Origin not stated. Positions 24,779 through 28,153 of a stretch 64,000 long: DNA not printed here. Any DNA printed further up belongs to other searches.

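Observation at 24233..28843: Minus-strand module: GT2, a 1024-aa polytopic membrane protein, and a TM-less DPM1-like synthase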

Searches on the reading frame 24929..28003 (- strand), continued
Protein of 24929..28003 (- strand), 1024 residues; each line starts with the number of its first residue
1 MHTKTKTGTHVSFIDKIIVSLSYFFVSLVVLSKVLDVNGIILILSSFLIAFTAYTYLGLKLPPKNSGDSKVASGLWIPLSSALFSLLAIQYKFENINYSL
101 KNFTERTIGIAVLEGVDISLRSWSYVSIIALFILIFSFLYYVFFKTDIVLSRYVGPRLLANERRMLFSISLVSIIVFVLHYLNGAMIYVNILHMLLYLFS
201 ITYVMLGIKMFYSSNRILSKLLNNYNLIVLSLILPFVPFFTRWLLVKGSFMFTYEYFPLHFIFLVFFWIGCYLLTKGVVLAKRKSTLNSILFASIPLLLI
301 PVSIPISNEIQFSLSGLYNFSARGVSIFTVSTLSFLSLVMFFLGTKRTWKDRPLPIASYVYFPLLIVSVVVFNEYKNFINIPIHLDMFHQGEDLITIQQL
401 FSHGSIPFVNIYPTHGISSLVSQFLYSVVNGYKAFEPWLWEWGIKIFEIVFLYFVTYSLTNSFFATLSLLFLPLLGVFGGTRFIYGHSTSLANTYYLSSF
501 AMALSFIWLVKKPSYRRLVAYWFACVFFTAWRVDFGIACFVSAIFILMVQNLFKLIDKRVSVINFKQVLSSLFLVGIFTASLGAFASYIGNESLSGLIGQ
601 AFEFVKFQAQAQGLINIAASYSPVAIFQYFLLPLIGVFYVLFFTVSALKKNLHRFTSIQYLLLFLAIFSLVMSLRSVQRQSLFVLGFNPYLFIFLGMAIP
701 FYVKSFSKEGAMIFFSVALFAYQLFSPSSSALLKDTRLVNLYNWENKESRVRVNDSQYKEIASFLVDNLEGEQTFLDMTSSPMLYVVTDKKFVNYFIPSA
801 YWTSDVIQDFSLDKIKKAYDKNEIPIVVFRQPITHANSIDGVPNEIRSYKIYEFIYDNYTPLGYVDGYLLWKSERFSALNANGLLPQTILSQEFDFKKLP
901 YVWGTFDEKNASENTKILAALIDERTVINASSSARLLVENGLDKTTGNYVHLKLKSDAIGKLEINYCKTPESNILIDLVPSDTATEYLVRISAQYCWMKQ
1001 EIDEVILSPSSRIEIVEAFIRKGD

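Call 21: find_related_loci(query=A1, collection=genome_contigs, flank=10000)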
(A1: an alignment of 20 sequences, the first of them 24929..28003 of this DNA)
Query A1 (1024 aa) in genome_contigs; peptide patterns used: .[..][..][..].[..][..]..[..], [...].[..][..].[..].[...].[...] (x = any residue, [..] = any of these).
87 stretches matched a pattern; 58 encode a relative of the query (tblastn E <= 1e-3); 56 distinct loci.
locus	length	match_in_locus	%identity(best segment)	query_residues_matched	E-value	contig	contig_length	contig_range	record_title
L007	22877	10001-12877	33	65-1024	2e-159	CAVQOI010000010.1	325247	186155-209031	MAG: uncultured Chloroflexia bacterium isolate MFD09964.bin.1.234 genome assembly, contig: contig_39323, whole genome sh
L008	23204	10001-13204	35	89-1024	2e-132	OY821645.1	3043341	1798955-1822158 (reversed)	MAG: Methanothrix sp. isolate d1628e35-7b52-4540-a147-c2ca1342adce genome assembly, chromosome: 1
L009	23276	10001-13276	35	60-1024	1e-128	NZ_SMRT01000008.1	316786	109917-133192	Paenibacillus piri strain MS74 contig8, whole genome shotgun sequence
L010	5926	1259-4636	31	69-1024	7e-99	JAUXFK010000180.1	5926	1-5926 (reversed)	MAG: Deltaproteobacteria bacterium isolate CSMAG_2901 CSMAG_2901_k117_5657168_length_5926_cov_6.0000, whole genome shotg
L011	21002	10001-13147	32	100-1024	5e-97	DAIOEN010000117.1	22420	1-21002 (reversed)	MAG TPA_asm: Vulcanimicrobiota bacterium isolate CTOTU7676 NODE_3826_length_22420_cov_25.124525, whole genome shotgun se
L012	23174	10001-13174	30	102-1024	4e-97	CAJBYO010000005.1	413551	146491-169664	MAG: uncultured Bacteroidales bacterium isolate Loc080925-6m_bin-0522 genome assembly, contig: bin-0522:005/104, whole g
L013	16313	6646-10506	28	93-1024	3e-93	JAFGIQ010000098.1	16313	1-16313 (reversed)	MAG: candidate division FCPU426 bacterium isolate Zod_Metabat.219 k87_5010911, whole genome shotgun sequence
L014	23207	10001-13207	31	93-1024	1e-82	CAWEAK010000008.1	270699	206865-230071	MAG: uncultured Spirochaetota bacterium isolate MFD01476.bin.2.50 genome assembly, contig: contig_41637, whole genome sh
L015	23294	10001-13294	30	79-1024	3e-82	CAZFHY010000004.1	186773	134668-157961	MAG TPA_asm: Candidatus Undinarchaeota archaeon isolate SRP077602_co2_57 genome assembly, contig: NODE_55_length_186773_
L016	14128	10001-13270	27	100-1024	4e-78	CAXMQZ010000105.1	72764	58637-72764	MAG: uncultured Polyangiaceae bacterium isolate 10C-St20-MC-01_bin.6.orig genome assembly, contig: k141_3301507, whole g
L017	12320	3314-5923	29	99-1000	1e-85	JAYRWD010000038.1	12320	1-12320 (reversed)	MAG: Candidatus Dojkabacteria bacterium isolate NJ_NJASGE3bin.36 k141_917376, whole genome shotgun sequence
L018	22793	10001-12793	27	102-1024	5e-84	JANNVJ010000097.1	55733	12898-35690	MAG: Haliea sp. isolate VAR_34_metabat_506 VAR_34_k141_972308, whole genome shotgun sequence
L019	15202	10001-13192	25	82-1024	2e-55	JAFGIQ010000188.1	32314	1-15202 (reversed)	MAG: candidate division FCPU426 bacterium isolate Zod_Metabat.219 k87_8298185, whole genome shotgun sequence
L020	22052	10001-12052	25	288-985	2e-52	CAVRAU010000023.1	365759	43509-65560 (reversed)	MAG: uncultured Acidobacteriota bacterium isolate MFD03551.bin.2.58 genome assembly, contig: contig_5708, whole genome s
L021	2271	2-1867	36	542-1024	2e-50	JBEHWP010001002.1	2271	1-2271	MAG: Vulcanimicrobiota bacterium isolate ER1 k141_235706_length_2271_cov_4.0000, whole genome shotgun sequence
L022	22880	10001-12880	25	64-1024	3e-44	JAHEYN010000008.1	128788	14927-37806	MAG: Bacteroidetes bacterium isolate nzgw129 NODE_22_length_128789_cov_4.479047, whole genome shotgun sequence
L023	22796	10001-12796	27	75-1024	4e-43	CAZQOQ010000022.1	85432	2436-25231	MAG TPA_asm: uncultured Flavobacteriales bacterium isolate binchicken_co200_93 genome assembly, contig: k141_980602, who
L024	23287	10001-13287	27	79-1024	5e-43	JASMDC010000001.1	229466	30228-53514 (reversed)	MAG: Candidatus Undinarchaeales archaeon isolate ETNP3_MAG_31 NODE_1_length_229466_cov_5.538722, whole genome shotgun se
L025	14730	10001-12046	25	334-1024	7e-40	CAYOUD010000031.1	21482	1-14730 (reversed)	MAG TPA_asm: uncultured Bacteroidales bacterium isolate binchicken_co181_626 genome assembly, contig: NODE_3749_length_2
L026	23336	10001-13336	25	69-1024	1e-39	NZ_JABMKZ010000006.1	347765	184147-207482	Paenibacillus alba strain LMG 31323 NODE_5_length_347765_cov_24.657834, whole genome shotgun sequence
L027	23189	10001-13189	28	97-1024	2e-79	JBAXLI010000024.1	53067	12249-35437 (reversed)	MAG: Bacteroidota bacterium isolate ELA423 MAG423_24, whole genome shotgun sequence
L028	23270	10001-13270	23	51-1024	5e-36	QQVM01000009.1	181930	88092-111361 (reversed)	MAG: Bacteroidetes bacterium isolate MA_BCD_1 c_000000000029, whole genome shotgun sequence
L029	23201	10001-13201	24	60-1024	4e-35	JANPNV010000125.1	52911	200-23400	MAG: Bacteroidota bacterium isolate VAR_87_metabat_208 VAR_87_k141_3475018, whole genome shotgun sequence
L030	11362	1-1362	43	712-1024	5e-33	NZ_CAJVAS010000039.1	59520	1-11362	Paenibacillus solanacearum isolate CIP111600, whole genome shotgun sequence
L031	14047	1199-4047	25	79-1024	4e-48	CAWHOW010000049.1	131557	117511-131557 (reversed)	MAG: uncultured Bacteroidetes bacterium isolate MFD04780.bin.1.106 genome assembly, contig: contig_38774, whole genome s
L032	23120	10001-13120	24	93-1024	3e-32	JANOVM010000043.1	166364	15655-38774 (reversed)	MAG: Bacteroidota bacterium isolate VAR_35_metabat_627 VAR_35_k141_3737933, whole genome shotgun sequence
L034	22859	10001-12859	26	78-1024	1e-74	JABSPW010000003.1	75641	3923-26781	MAG: Halioglobus sp. isolate DT_44 DT-Halioglobus-1_scaffold_6, whole genome shotgun sequence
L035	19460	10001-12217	25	320-1024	3e-28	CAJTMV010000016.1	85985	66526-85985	MAG TPA_asm: uncultured Eubacterium sp. isolate MGBC104730 genome assembly, contig: MGBC104730.16, whole genome shotgun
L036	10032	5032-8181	22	93-1024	1e-27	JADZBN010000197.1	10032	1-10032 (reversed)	MAG: Bacteroidia bacterium isolate SJ676 c_000001461742, whole genome shotgun sequence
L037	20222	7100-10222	23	93-1024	8e-27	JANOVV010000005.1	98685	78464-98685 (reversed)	MAG: Bacteroidota bacterium isolate VAR_35_metabat_555 VAR_35_k141_1025789, whole genome shotgun sequence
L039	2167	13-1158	35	784-1024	1e-20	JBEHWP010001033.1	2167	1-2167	MAG: Vulcanimicrobiota bacterium isolate ER1 k141_106140_length_2167_cov_5.0000, whole genome shotgun sequence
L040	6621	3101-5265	29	316-1024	7e-27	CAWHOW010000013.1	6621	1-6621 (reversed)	MAG: uncultured Bacteroidetes bacterium isolate MFD04780.bin.1.106 genome assembly, contig: contig_145461, whole genome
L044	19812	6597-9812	24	80-1024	4e-32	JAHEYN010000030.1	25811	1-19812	MAG: Bacteroidetes bacterium isolate nzgw129 NODE_504_length_25812_cov_4.467829, whole genome shotgun sequence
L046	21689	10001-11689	22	505-1024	4e-16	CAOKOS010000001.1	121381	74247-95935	MAG TPA_asm: uncultured Lachnotalea sp. isolate SRR15730533_bin.91_metawrap_v1.3_MAG genome assembly, contig: NODE.367_l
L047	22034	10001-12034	21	386-1024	1e-15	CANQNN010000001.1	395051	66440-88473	MAG: uncultured Lachnospiraceae bacterium isolate Lapin-012__bin47 genome assembly, contig: Lapin-012__NODE_6_length_395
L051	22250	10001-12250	21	310-1024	3e-14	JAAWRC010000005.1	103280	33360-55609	MAG: Lachnospiraceae bacterium isolate ABMPRH_296_1 SL341403_scaffold_386, whole genome shotgun sequence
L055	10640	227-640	30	892-1024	3e-10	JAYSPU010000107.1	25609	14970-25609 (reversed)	MAG: Bacteroidota bacterium isolate GFS_11589 GFS_11589_106, whole genome shotgun sequence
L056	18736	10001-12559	23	352-1024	5e-24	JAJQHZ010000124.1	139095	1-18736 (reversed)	MAG: Lachnospiraceae bacterium isolate U.6_9 NODE_18_length_139095_cov_20.943764, whole genome shotgun sequence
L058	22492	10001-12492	24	386-1024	1e-7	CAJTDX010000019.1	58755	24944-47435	Lachnospiraceae bacterium isolate B57_57_RB_H genome assembly, contig: MGBC000118.19, whole genome shotgun sequence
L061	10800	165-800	24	841-1024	4e-7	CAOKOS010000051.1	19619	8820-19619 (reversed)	MAG TPA_asm: uncultured Lachnotalea sp. isolate SRR15730533_bin.91_metawrap_v1.3_MAG genome assembly, contig: NODE.6917_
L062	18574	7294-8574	28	763-1024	2e-6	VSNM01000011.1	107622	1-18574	MAG: Lachnospiraceae bacterium isolate S9762_S14_bin.4 S9762_S14_S9762_S14_bin.4_contig_11, whole genome shotgun sequenc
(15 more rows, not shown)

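Call 22: predict_structure(alignment_id=A1)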
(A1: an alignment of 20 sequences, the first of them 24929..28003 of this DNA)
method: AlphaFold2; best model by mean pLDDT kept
length: 1024 residues; sequences in the alignment: 20
mean_pLDDT: 82.0   pTM: 0.81
mean pLDDT of the five models: 82.0, 81.3, 78.9, 76.8, 75.8
residues with pLDDT >= 90: 392; 70-90: 445; 50-70: 135; < 50: 52
segments of 3 or more residues with pLDDT < 50: 1-10, 57-71, 481-491, 616-618, 898-904
pLDDT, mean of each block of 10 residues (from residue 1): 35 62 68 57 61 50 37 78 92 79 55 66 84 91 88 84 94 92 83 93 91 86 93 92 84 85 94 88 87 95 92 89 93 96 80 81 95 87 74 85 71 66 88 86 88 96 95 81 44 76 94 93 92 88 92 73 82 94 85 78 69 52 75 94 89 89 96 73 65 94 87 93 76 77 89 84 93 88 88 68 72 90 93 76 79 91 91 87 81 65 57 86 90 88 84 90 85 85 86 86 91 93 82
secondary structure, 60 per line:
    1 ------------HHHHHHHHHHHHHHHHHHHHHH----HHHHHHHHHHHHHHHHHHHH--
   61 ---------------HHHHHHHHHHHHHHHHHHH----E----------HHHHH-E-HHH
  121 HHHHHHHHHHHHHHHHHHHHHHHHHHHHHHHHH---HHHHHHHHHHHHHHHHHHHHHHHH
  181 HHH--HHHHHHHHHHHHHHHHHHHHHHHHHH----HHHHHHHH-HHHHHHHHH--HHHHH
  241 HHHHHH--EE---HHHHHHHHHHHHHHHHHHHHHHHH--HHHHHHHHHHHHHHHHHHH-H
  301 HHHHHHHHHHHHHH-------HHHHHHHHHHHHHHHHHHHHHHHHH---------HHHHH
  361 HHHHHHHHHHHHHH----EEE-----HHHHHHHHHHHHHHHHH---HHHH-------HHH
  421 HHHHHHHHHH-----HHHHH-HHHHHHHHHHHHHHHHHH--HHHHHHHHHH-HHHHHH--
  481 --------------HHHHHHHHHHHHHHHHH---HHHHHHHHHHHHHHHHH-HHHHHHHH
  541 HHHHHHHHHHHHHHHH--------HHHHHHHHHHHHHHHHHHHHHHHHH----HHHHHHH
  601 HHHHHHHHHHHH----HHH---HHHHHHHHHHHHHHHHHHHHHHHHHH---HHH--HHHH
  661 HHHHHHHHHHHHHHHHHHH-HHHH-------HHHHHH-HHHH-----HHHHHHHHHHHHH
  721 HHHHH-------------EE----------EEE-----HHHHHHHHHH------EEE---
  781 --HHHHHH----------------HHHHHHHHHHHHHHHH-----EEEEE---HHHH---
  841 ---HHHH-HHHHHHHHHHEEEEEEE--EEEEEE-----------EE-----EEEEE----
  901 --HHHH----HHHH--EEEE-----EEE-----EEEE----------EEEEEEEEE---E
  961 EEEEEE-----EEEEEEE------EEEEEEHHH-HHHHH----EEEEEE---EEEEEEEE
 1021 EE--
elements in order (helices of 4 or more, strands of 3 or more residues): H13-34 H39-58 H76-94 H110-114 H118-153 H157-183 H186-211 H216-223 H225-233 H236-246 H254-277 H280-298 H300-314 H322-346 H356-374 E379-381 H387-403 H407-410 H418-430 H436-440 H442-459 H462-471 H473-478 H495-511 H515-531 H533-556 H565-589 H594-612 H623-648 H657-679 H681-684 H692-697 H699-702 H708-725 E751-753 H759-768 E775-777 H783-788 H805-820 E826-830 H834-837 H844-847 H849-858 E859-865 E868-873 E892-896 H903-906 H911-914 E917-920 E926-928 E934-937 E948-956 E960-966 E972-978 E985-990 H995-999 E1004-1009 E1013-1022

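Call 23: search_protein_representatives(alignment_id=A1)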
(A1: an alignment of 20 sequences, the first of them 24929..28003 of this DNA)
Query: 20 sequences, 970 profile positions. Proteins with E-value up to 0.001 (for the whole library): 2003; up to 1e-10: 1231; up to 1e-30: 859. The best 150 are listed.
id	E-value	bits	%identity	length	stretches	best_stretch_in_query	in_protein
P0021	0.0e+00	1150.2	-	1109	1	12-970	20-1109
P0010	0.0e+00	1119.2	-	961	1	2-970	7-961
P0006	0.0e+00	1106.5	-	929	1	31-970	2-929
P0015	0.0e+00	1088.2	-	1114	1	3-970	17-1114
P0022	0.0e+00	1062.8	-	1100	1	12-970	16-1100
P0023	0.0e+00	1058.8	-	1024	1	11-970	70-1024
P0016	0.0e+00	1045.1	-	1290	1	9-970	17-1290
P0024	0.0e+00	1031.5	-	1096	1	10-970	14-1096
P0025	0.0e+00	1028.3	-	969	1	11-970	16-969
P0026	0.0e+00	1017.2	-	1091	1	12-970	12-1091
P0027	0.0e+00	1015.7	-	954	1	11-970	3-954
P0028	7.3e-298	1007.2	-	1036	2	23-970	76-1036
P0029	1.3e-294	996.5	-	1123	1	13-970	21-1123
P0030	9.9e-282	953.9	-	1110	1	13-970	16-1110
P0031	2.7e-279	945.8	-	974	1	9-970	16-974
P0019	3.7e-254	862.6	-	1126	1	4-970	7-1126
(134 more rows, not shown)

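Call 26: fold_search(model_id=the predicted structure, library=pdb)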
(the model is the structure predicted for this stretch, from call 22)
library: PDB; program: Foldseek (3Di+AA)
matches with E <= 10: 429; with E <= 0.001: 0
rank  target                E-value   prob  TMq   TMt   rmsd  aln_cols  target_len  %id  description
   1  4kmq                  2.9e-02  1.00  0.08  0.07   6.8       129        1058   10  1.9 Angstrom resolution crystal structure of uncharacterized protein lmo2446 from Listeria monocytogenes EGD-e (released 2013-05-29)
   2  1w9f_A                3.6e-02  1.00  0.08  0.48   3.2       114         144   15  CBM29-2 mutant R112A: Probing the Mechanism of Ligand Recognition by Family 29 Carbohydrate Binding Modules (released 2005-03-22)
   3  5f7u_A                4.1e-02  1.00  0.08  0.08   7.6       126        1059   10  Cycloalternan-forming enzyme from Listeria monocytogenes in complex with pentasaccharide substrate (released 2016-09-21)
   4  6gff_G                4.1e-02  0.96  0.07  0.27  18.1       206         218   12  Structure of GARP (LRRC32) in complex with latent TGF-beta1 and MHG-8 Fab (released 2018-11-07)
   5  6gff_E                4.3e-02  0.96  0.07  0.27  17.8       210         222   11  Structure of GARP (LRRC32) in complex with latent TGF-beta1 and MHG-8 Fab (released 2018-11-07)
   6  1w90_A                4.4e-02  1.00  0.08  0.47   3.2       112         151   15  CBM29-2 mutant D114A: Probing the Mechanism of Ligand Recognition by Family 29 Carbohydrate Binding Modules (released 2005-03-18)
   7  1gwl_A                4.4e-02  1.00  0.07  0.41   9.5       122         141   13  Carbohydrate binding module family29 complexed with mannohexaose (released 2003-03-20)
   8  1uy1                  4.6e-02  1.00  0.08  0.44   7.5       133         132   10  Binding sub-site dissection of a family 6 carbohydrate-binding module by X-ray crystallography and isothermal titration  (released 2004-06-18)
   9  5l73_A                4.6e-02  1.00  0.08  0.35   5.8       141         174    9  MAM domain of human neuropilin-1 (released 2016-10-26)
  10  4kwu                  4.6e-02  0.99  0.06  0.06  10.5       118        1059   11  1.9 Angstrom resolution crystal structure of uncharacterized protein lmo2446 from Listeria monocytogenes EGD-e in comple (released 2013-06-19)
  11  7ula_A                4.8e-02  1.00  0.09  0.19   4.3       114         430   17  Structure of the Pseudomonas putida AlgKX modification and secretion complex (released 2022-12-14)
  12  8udz_B                5.0e-02  0.99  0.07  0.23  10.8       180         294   10  The Structure of LTBP-49247 Fab Bound to TGFbeta1 Small Latent Complex (released 2024-07-17)
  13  1w8w_B                5.2e-02  1.00  0.08  0.50   3.3       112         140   15  CBM29-2 mutant Y46A: Probing the Mechanism of Ligand Recognition by Family 29 Carbohydrate Binding Modules (released 2005-03-22)
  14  1w90_B                5.4e-02  1.00  0.08  0.49   3.3       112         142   15  CBM29-2 mutant D114A: Probing the Mechanism of Ligand Recognition by Family 29 Carbohydrate Binding Modules (released 2005-03-18)
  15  1gwm_A                5.7e-02  1.00  0.08  0.45   3.2       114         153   15  Carbohydrate binding module family29 complexed with glucohexaose (released 2003-03-20)
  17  1gwk_A                5.9e-02  1.00  0.08  0.50   3.3       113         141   15  Carbohydrate binding module family29 (released 2003-03-20)
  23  1o8p                  7.0e-02  1.00  0.08  0.46   9.1       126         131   11  Unbound structure of CsCBM6-3 from Clostridium stercorarium (released 2003-03-13)
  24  1o8s_A                7.0e-02  1.00  0.08  0.44   7.3       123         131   12  Structure of CsCBM6-3 from Clostridium stercorarium in complex with cellobiose (released 2003-03-13)
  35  1gwk_B                8.2e-02  1.00  0.08  0.48   3.2       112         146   15  Carbohydrate binding module family29 (released 2003-03-20)
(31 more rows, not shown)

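Call 29: search_protein_families(library=pfam, alignment_id=A2, max_evalue=0.05)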
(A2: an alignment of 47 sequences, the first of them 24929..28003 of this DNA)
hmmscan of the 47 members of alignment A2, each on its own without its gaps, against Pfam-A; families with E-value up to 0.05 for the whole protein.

A. member 1, window:24929-28003:- (1024 aa): 0 families

B. families by the number of members that match (of 47 scanned): 7 families
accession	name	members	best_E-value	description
PF20712.2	CyanoTRADDas_TM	1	0.0027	Cyanobacterial TRADD-N associated 2-Transmembrane domain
PF03032.20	FSAP_sig_propep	1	0.0075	Frog skin active peptide family signal and propeptide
PF07226.16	DUF1422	1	0.0092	Protein of unknown function (DUF1422)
PF14150.11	YesK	1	0.01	YesK-like protein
PF23778.1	Phage_holin_2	1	0.015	Putative phage holin family 2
PF00852.26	Glyco_transf_10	1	0.031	Glycosyltransferase family 10 (fucosyltransferase) C-term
PF24003.1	DUF7319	1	0.032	Domain of unknown function (DUF7319)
